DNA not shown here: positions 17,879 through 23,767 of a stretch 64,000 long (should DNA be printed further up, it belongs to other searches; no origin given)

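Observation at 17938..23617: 1.85k-aa single-gene helicase-nuclease (DUF4011 / Upf1-like SF1 helicase / REase fold / DUF3320) abutting tRNA-Asn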

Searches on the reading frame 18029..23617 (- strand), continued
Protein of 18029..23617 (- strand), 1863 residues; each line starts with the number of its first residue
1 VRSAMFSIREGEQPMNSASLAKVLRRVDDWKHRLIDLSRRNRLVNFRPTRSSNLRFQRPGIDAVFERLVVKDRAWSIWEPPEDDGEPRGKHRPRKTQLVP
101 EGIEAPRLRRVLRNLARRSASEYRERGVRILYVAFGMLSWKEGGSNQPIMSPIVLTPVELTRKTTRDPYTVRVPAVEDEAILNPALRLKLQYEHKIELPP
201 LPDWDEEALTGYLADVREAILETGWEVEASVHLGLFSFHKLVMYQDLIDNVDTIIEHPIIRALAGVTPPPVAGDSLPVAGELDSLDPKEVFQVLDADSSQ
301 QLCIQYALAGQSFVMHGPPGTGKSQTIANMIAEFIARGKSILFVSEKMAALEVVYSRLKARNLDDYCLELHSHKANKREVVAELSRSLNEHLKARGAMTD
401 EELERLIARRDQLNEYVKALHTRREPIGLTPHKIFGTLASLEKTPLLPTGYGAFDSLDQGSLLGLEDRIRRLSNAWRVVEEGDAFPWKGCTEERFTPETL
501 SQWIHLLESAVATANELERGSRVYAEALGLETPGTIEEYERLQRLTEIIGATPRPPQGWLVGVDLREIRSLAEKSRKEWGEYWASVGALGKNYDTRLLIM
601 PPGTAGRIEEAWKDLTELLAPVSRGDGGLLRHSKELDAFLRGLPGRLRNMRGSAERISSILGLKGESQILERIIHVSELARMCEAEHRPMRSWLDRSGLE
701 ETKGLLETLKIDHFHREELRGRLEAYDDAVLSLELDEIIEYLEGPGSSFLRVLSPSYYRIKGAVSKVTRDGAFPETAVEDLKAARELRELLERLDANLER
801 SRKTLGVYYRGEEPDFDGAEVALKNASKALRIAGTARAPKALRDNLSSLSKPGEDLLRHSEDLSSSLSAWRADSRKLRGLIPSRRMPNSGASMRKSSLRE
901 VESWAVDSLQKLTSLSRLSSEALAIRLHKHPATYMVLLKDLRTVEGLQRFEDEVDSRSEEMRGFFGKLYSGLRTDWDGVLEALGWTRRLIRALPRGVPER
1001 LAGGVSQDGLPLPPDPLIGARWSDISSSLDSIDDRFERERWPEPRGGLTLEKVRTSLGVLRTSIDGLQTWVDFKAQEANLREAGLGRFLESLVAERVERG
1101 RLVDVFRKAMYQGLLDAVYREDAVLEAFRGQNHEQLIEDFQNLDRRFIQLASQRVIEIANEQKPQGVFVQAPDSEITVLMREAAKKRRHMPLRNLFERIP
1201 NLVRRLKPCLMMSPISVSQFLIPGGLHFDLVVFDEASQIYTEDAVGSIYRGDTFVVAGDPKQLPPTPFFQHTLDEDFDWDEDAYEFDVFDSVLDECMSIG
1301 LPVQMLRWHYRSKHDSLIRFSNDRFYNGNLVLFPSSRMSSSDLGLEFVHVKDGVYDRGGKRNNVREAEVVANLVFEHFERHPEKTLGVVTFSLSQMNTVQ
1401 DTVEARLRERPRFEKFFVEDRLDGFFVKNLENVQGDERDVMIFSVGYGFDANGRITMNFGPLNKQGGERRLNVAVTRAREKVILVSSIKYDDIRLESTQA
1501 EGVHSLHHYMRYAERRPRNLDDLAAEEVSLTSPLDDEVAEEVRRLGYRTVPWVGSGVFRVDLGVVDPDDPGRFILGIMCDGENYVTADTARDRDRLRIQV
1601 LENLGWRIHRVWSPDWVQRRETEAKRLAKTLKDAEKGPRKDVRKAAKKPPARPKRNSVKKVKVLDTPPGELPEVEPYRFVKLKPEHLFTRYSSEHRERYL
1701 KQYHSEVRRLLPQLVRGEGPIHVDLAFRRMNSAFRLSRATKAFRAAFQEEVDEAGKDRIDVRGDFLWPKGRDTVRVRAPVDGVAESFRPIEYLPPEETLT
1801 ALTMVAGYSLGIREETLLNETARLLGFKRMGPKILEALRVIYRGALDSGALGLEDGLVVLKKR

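Call 21: find_homologous_proteins(query=window:18029-23575:-, max_evalue=1e-10)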
Query window:18029-23575:- (1849 aa): 7699 proteins with E <= 1e-10 among 8000 candidates; the best 120 are listed.
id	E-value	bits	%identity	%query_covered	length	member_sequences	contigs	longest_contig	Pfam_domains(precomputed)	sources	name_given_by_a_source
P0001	0.0e+0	3840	92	100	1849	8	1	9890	PF13195.12,PF13087.13,PF13086.13,PF13604.13,PF13245.13,PF18741.8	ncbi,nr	ncbi:DUF4011 domain-containing protein [Candidatus Bathyarchaeota archaeon]|nr:DUF4011 domain-contai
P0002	0.0e+0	3801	91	100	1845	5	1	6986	PF13195.12,PF13087.13,PF13086.13,PF13604.13,PF18741.8,PF09848.16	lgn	-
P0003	0.0e+0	3745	89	100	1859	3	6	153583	PF11784.14,PF13195.12,PF13087.13,PF13086.13,PF18741.8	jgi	jgi:hypothetical protein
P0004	0.0e+0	3662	87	100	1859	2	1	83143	PF11784.14,PF13195.12,PF13087.13,PF13086.13,PF13245.13,PF18741.8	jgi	jgi:hypothetical protein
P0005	0.0e+0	3613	86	100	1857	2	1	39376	PF11784.14,PF13195.12,PF13087.13,PF13086.13,PF13245.13,PF18741.8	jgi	jgi:hypothetical protein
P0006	0.0e+0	3370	80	100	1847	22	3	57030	PF11784.14,PF13195.12,PF13087.13,PF13086.13,PF13604.13,PF13245.13,PF18741.8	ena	-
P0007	0.0e+0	3190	89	85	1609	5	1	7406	PF13195.12,PF13087.13,PF13086.13,PF18741.8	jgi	jgi:hypothetical protein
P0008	0.0e+0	3139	90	83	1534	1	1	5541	PF13087.13,PF18741.8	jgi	jgi:hypothetical protein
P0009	0.0e+0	2981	71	100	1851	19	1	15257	PF11784.14,PF13195.12,PF13087.13,PF13086.13,PF13245.13,PF18741.8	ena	-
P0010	0.0e+0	2962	69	100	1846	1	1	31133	PF11784.14,PF13195.12,PF13087.13,PF13086.13,PF13604.13,PF13245.13,PF18741.8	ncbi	-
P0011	0.0e+0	2962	71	100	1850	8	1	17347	PF11784.14,PF13195.12,PF13087.13,PF13086.13,PF13604.13,PF13245.13,PF18741.8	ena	-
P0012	0.0e+0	2951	70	100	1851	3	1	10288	PF11784.14,PF13195.12,PF13087.13,PF13086.13,PF13604.13,PF13245.13,PF18741.8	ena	-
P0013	0.0e+0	2706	65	100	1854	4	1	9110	PF13195.12,PF13087.13,PF13086.13,PF13245.13,PF18741.8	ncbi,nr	ncbi:MAG: DUF4011 domain-containing protein [Candidatus Bathyarchaeota archaeon]|nr:DUF4011 domain-c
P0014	0.0e+0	2701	64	100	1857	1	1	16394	PF13195.12,PF13087.13,PF13086.13,PF13604.13,PF13245.13,PF18741.8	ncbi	-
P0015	0.0e+0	2695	64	100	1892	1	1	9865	PF11784.14,PF13195.12,PF13087.13,PF13086.13,PF13604.13,PF13245.13,PF18741.8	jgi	jgi:truncated hemoglobin YjbI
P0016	0.0e+0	2681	64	100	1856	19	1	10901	PF13195.12,PF13087.13,PF13086.13,PF13604.13,PF13245.13,PF18741.8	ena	-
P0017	0.0e+0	2672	64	100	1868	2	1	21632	PF11784.14,PF13195.12,PF13087.13,PF13086.13,PF13245.13,PF18741.8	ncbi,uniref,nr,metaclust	ncbi:hypothetical protein AC482_01795 [miscellaneous Crenarchaeota group-15 archaeon DG-45]|uniref:R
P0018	0.0e+0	2557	63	100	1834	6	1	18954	PF11784.14,PF13195.12,PF13087.13,PF13086.13,PF13604.13,PF13245.13,PF18741.8,PF09848.16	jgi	jgi:hypothetical protein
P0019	0.0e+0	2544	62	100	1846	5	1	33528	PF11784.14,PF13195.12,PF13087.13,PF13086.13,PF13604.13,PF13245.13,PF18741.8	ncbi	-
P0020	0.0e+0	2534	62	100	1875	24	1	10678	PF13195.12,PF13087.13,PF13086.13,PF13245.13,PF18741.8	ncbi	-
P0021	0.0e+0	2518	62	99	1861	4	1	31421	PF13195.12,PF13087.13,PF13086.13,PF13245.13,PF18741.8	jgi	-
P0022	0.0e+0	2481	62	99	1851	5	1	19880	PF13195.12,PF13087.13,PF13086.13,PF13604.13,PF13245.13,PF18741.8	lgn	-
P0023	0.0e+0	2456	60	100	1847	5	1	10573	PF13195.12,PF13087.13,PF13086.13,PF13245.13,PF18741.8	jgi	-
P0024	0.0e+0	2440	60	99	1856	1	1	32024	PF13195.12,PF13087.13,PF13086.13,PF13245.13,PF18741.8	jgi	-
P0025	0.0e+0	2422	61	98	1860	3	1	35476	PF13195.12,PF13087.13,PF13086.13,PF13245.13,PF18741.8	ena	-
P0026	0.0e+0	2412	88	66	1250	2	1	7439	PF13195.12,PF13086.13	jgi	-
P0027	0.0e+0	2396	59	100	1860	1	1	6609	PF13195.12,PF13087.13,PF13086.13,PF13245.13,PF18741.8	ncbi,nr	ncbi:MAG: DUF4011 domain-containing protein [Candidatus Bathyarchaeota archaeon]|nr:DUF4011 domain-c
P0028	0.0e+0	2369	58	100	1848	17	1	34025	PF13195.12,PF13087.13,PF13086.13,PF13245.13,PF18741.8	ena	-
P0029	0.0e+0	2360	58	100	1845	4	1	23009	PF13195.12,PF13087.13,PF13086.13,PF13604.13,PF13245.13,PF18741.8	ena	-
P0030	0.0e+0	2330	55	100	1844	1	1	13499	PF11784.14,PF13195.12,PF13087.13,PF13086.13,PF13604.13,PF13245.13,PF18741.8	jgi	jgi:hypothetical protein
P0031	0.0e+0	2306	58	100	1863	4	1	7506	PF13195.12,PF13087.13,PF13086.13,PF13245.13,PF18741.8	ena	-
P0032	0.0e+0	2247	87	62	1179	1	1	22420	PF13195.12,PF13086.13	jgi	jgi:hypothetical protein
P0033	0.0e+0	2189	55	100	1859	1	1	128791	PF13195.12,PF13087.13,PF13086.13,PF13245.13,PF18741.8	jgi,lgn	jgi:hypothetical protein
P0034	0.0e+0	2185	54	100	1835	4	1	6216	PF13195.12,PF13087.13,PF13086.13,PF13245.13,PF18741.8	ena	-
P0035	0.0e+0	2127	53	100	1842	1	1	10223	PF13195.12,PF13087.13,PF13086.13,PF13245.13,PF18741.8,PF09848.16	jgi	jgi:hypothetical protein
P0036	0.0e+0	2121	52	99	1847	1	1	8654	PF13195.12,PF13087.13,PF13086.13,PF13245.13,PF18741.8,PF09848.16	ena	-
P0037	0.0e+0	2087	52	100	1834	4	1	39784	PF13195.12,PF13087.13,PF13086.13,PF13245.13,PF18741.8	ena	-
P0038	0.0e+0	2072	52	100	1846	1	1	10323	PF13195.12,PF13087.13,PF13086.13,PF13604.13,PF13245.13,PF18741.8,PF09848.16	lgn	-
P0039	0.0e+0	2062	52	100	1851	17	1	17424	PF13195.12,PF13087.13,PF13086.13,PF13245.13,PF18741.8,PF09848.16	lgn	-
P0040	0.0e+0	2055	52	100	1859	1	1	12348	PF13195.12,PF13087.13,PF13086.13,PF13245.13,PF18741.8,PF09848.16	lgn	-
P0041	0.0e+0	2034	52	99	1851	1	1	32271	PF13195.12,PF13087.13,PF13086.13,PF13604.13,PF13245.13,PF18741.8,PF09848.16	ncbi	-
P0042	0.0e+0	2003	51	99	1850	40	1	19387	PF13195.12,PF13087.13,PF13086.13,PF13604.13,PF13245.13,PF18741.8,PF09848.16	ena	-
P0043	0.0e+0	2002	52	100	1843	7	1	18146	PF13195.12,PF13087.13,PF13086.13,PF13245.13,PF18741.8,PF09848.16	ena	-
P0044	0.0e+0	1991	68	70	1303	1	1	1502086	PF13195.12,PF13086.13,PF13245.13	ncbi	ncbi:MAG: DUF4011 domain-containing protein, partial [Candidatus Bathyarchaeota archaeon]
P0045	0.0e+0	1980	50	99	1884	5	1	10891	PF13195.12,PF13087.13,PF13086.13,PF13245.13,PF18741.8,PF09848.16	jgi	jgi:hypothetical protein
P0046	0.0e+0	1972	51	98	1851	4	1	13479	PF13195.12,PF13087.13,PF13086.13,PF13245.13,PF18741.8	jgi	jgi:hypothetical protein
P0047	0.0e+0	1969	50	98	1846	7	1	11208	PF13195.12,PF13087.13,PF13086.13,PF13245.13,PF18741.8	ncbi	-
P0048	0.0e+0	1950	49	98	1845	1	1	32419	PF13195.12,PF13087.13,PF13086.13,PF13245.13,PF18741.8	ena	-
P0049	0.0e+0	1939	49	99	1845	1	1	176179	PF13195.12,PF13087.13,PF13086.13,PF13245.13,PF18741.8,PF09848.16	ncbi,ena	-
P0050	0.0e+0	1933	50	100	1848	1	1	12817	PF13195.12,PF13087.13,PF13086.13,PF13245.13,PF18741.8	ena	-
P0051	0.0e+0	1932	49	100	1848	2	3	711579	PF13195.12,PF13087.13,PF13086.13,PF13245.13,PF18741.8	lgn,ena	-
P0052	0.0e+0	1930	68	67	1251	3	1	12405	PF13195.12,PF13086.13,PF13604.13,PF13245.13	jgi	jgi:hypothetical protein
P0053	0.0e+0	1929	49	98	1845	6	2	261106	PF13195.12,PF13087.13,PF13086.13,PF13245.13,PF18741.8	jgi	jgi:hypothetical protein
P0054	0.0e+0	1923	49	98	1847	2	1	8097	PF13195.12,PF13087.13,PF13086.13,PF13245.13,PF18741.8,PF09848.16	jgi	-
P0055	0.0e+0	1922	49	98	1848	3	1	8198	PF13195.12,PF13087.13,PF13086.13,PF13245.13,PF18741.8,PF09848.16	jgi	jgi:hypothetical protein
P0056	0.0e+0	1917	49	98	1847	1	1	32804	PF13195.12,PF13087.13,PF13086.13,PF13245.13,PF18741.8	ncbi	-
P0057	0.0e+0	1905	60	78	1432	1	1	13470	PF11784.14,PF13087.13,PF13086.13,PF18741.8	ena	-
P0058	0.0e+0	1905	49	99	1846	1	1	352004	PF13195.12,PF13087.13,PF13086.13,PF18741.8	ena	-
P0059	0.0e+0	1851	51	93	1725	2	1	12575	PF11784.14,PF13195.12,PF13087.13,PF13086.13,PF13245.13,PF18741.8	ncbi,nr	ncbi:DUF4011 domain-containing protein, partial [Candidatus Bathyarchaeota archaeon]|nr:DUF4011 doma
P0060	0.0e+0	1833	48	98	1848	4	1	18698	PF13195.12,PF13087.13,PF13086.13,PF13245.13,PF18741.8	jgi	jgi:superfamily I DNA and/or RNA helicase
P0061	0.0e+0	1829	46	99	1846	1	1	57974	PF13195.12,PF13087.13,PF13086.13,PF13245.13,PF18741.8,PF09848.16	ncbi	-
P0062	0.0e+0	1823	52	91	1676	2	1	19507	PF13087.13,PF13086.13,PF13604.13,PF13245.13,PF18741.8,PF09848.16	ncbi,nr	ncbi:hypothetical protein KEJ49_01025, partial [Candidatus Bathyarchaeota archaeon]|nr:hypothetical 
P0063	0.0e+0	1804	45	99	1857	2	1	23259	PF13195.12,PF13087.13,PF13086.13,PF13245.13,PF18741.8,PF09848.16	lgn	-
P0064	0.0e+0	1787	45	99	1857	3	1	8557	PF13195.12,PF13087.13,PF13086.13,PF13245.13,PF18741.8,PF09848.16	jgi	-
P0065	0.0e+0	1779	50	88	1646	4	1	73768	PF13195.12,PF13087.13,PF13086.13,PF13245.13,PF18741.8,PF09848.16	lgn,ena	-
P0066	0.0e+0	1767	64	66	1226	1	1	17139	PF13195.12,PF13086.13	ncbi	ncbi:MAG: DUF4011 domain-containing protein, partial [Candidatus Bathyarchaeota archaeon]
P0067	0.0e+0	1739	46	97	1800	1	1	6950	PF13195.12,PF13087.13,PF13086.13,PF13604.13,PF13245.13,PF18741.8,PF09848.16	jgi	jgi:hypothetical protein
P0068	0.0e+0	1662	44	100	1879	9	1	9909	PF11784.14,PF13195.12,PF13087.13,PF13086.13,PF18741.8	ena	-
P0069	0.0e+0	1645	44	99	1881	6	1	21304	PF11784.14,PF13195.12,PF13087.13,PF13086.13,PF13245.13,PF18741.8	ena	-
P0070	0.0e+0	1642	44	99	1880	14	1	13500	PF11784.14,PF13195.12,PF13087.13,PF13086.13,PF18741.8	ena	-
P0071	0.0e+0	1638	50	82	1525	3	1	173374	PF13195.12,PF13087.13,PF13086.13,PF13245.13,PF09848.16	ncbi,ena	-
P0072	0.0e+0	1629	44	100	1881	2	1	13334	PF11784.14,PF13195.12,PF13087.13,PF13086.13,PF18741.8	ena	-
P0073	0.0e+0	1623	44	100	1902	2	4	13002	PF11784.14,PF13195.12,PF13087.13,PF13086.13,PF13245.13,PF18741.8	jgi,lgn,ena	-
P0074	0.0e+0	1622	44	99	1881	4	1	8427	PF11784.14,PF13195.12,PF13087.13,PF13086.13,PF18741.8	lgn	-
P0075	0.0e+0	1613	43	100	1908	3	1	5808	PF11784.14,PF13195.12,PF13087.13,PF13086.13,PF13245.13,PF18741.8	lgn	-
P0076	0.0e+0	1590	44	99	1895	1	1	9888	PF11784.14,PF13195.12,PF13087.13,PF13086.13,PF13245.13,PF18741.8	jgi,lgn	jgi:hypothetical protein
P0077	0.0e+0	1584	42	99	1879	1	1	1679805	PF11784.14,PF13195.12,PF13087.13,PF13086.13,PF13245.13,PF18741.8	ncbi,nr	ncbi:MAG: DUF3320 domain-containing protein [Candidatus Bathyarchaeota archaeon]|nr:DUF3320 domain-c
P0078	0.0e+0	1583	43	99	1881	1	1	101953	PF11784.14,PF13195.12,PF13087.13,PF13086.13,PF13245.13,PF18741.8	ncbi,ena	-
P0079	0.0e+0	1578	43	98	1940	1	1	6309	PF11784.14,PF13195.12,PF13087.13,PF13086.13,PF13245.13,PF18741.8,PF09848.16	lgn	-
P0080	0.0e+0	1575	42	99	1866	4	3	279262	PF11784.14,PF13195.12,PF13087.13,PF13086.13,PF13245.13,PF18741.8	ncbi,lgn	ncbi:MAG: DUF3320 domain-containing protein [Candidatus Bathyarchaeia archaeon]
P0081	0.0e+0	1574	43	100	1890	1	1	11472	PF11784.14,PF13195.12,PF13087.13,PF13086.13,PF18741.8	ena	-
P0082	0.0e+0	1571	42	100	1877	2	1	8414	PF11784.14,PF13195.12,PF13087.13,PF13086.13,PF13245.13,PF18741.8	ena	-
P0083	0.0e+0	1568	42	100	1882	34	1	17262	PF11784.14,PF13195.12,PF13087.13,PF13086.13,PF13245.13,PF18741.8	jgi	-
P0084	0.0e+0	1564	42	100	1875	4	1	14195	PF11784.14,PF13195.12,PF13087.13,PF13086.13,PF13245.13,PF18741.8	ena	-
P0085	0.0e+0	1563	43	98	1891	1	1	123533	PF11784.14,PF13195.12,PF13087.13,PF13086.13,PF13245.13,PF18741.8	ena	-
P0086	0.0e+0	1563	43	99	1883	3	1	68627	PF11784.14,PF13195.12,PF13087.13,PF13086.13,PF18741.8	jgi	jgi:hypothetical protein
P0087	0.0e+0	1561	43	98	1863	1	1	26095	PF11784.14,PF13195.12,PF13087.13,PF13086.13,PF13245.13,PF18741.8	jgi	jgi:very-short-patch-repair endonuclease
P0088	0.0e+0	1558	44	100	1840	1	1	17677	PF11784.14,PF13195.12,PF13087.13,PF13086.13,PF13245.13,PF18741.8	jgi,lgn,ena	-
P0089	0.0e+0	1558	42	99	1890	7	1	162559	PF11784.14,PF13195.12,PF13087.13,PF13086.13,PF13604.13,PF13245.13,PF18741.8,PF09848.16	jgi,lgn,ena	-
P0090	0.0e+0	1558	43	98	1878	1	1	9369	PF11784.14,PF13195.12,PF13087.13,PF13086.13,PF18741.8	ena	-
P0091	0.0e+0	1557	43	99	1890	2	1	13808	PF11784.14,PF13195.12,PF13087.13,PF13086.13,PF18741.8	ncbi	-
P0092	0.0e+0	1557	42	99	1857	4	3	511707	PF11784.14,PF13195.12,PF13087.13,PF13086.13,PF13245.13,PF18741.8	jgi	jgi:hypothetical protein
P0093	0.0e+0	1555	42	99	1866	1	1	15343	PF11784.14,PF13195.12,PF13087.13,PF13086.13,PF13245.13,PF18741.8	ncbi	-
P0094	0.0e+0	1555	43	99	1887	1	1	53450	PF11784.14,PF13195.12,PF13087.13,PF13086.13,PF18741.8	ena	-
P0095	0.0e+0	1555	42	99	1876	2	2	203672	PF11784.14,PF13195.12,PF13087.13,PF13086.13,PF13245.13,PF18741.8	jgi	jgi:hypothetical protein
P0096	0.0e+0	1554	43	99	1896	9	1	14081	PF11784.14,PF13195.12,PF13087.13,PF13086.13,PF18741.8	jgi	jgi:hypothetical protein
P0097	0.0e+0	1553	43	99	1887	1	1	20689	PF11784.14,PF13195.12,PF13087.13,PF13086.13,PF13604.13,PF13245.13,PF18741.8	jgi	jgi:hypothetical protein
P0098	0.0e+0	1553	41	99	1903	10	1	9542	PF11784.14,PF13195.12,PF13087.13,PF13086.13,PF13245.13,PF18741.8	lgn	-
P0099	0.0e+0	1553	42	98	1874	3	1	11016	PF11784.14,PF13195.12,PF13087.13,PF13086.13,PF13245.13,PF18741.8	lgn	-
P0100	0.0e+0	1552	42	100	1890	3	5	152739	PF11784.14,PF13195.12,PF13087.13,PF13086.13,PF18741.8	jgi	jgi:hypothetical protein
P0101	0.0e+0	1551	42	100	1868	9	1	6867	PF11784.14,PF13195.12,PF13087.13,PF13086.13,PF13245.13,PF18741.8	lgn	-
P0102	0.0e+0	1549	42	98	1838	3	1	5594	PF11784.14,PF13195.12,PF13087.13,PF13086.13,PF13245.13,PF18741.8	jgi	-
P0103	0.0e+0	1548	42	100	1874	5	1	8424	PF11784.14,PF13195.12,PF13087.13,PF13086.13,PF13245.13,PF18741.8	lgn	-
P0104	0.0e+0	1548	42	99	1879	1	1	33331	PF11784.14,PF13195.12,PF13087.13,PF13086.13,PF13245.13,PF18741.8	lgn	-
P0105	0.0e+0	1548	42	99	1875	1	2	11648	PF11784.14,PF13195.12,PF13087.13,PF13086.13,PF13245.13,PF18741.8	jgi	jgi:hypothetical protein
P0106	0.0e+0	1548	43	99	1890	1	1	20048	PF11784.14,PF13195.12,PF13087.13,PF13086.13,PF13604.13,PF13245.13,PF18741.8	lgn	-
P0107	0.0e+0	1548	42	99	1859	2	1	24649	PF11784.14,PF13195.12,PF13087.13,PF13086.13,PF13245.13,PF18741.8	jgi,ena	-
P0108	0.0e+0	1547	42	99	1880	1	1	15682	PF11784.14,PF13195.12,PF13087.13,PF13086.13,PF18741.8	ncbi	-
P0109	0.0e+0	1547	43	100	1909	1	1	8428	PF11784.14,PF13195.12,PF13087.13,PF13086.13,PF13245.13,PF18741.8,PF09848.16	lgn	-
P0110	0.0e+0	1546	41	99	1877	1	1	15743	PF11784.14,PF13195.12,PF13087.13,PF13086.13,PF13245.13,PF18741.8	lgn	-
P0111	0.0e+0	1546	42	99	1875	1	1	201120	PF11784.14,PF13195.12,PF13087.13,PF13086.13,PF13245.13,PF18741.8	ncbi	-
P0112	0.0e+0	1545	43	99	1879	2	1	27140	PF11784.14,PF13195.12,PF13087.13,PF13086.13,PF18741.8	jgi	jgi:very-short-patch-repair endonuclease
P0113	0.0e+0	1545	42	99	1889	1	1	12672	PF11784.14,PF13195.12,PF13087.13,PF13086.13,PF13245.13,PF18741.8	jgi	jgi:very-short-patch-repair endonuclease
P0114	0.0e+0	1545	43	99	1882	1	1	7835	PF11784.14,PF13195.12,PF13087.13,PF13086.13,PF18741.8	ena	-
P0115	0.0e+0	1545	43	99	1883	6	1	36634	PF11784.14,PF13195.12,PF13087.13,PF13086.13,PF13245.13,PF18741.8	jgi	jgi:hypothetical protein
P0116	0.0e+0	1545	43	100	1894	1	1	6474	PF11784.14,PF13195.12,PF13087.13,PF13086.13,PF18741.8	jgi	jgi:very-short-patch-repair endonuclease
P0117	0.0e+0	1545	42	100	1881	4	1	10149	PF11784.14,PF13195.12,PF13087.13,PF13086.13,PF18741.8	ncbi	-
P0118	0.0e+0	1544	41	99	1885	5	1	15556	PF11784.14,PF13195.12,PF13087.13,PF13086.13,PF13245.13,PF18741.8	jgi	jgi:very-short-patch-repair endonuclease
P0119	0.0e+0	1544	43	99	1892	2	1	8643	PF11784.14,PF13195.12,PF13087.13,PF13086.13,PF13245.13,PF18741.8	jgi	jgi:hypothetical protein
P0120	0.0e+0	1544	43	100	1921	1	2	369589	PF11784.14,PF13195.12,PF13087.13,PF13086.13,PF18741.8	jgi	jgi:hypothetical protein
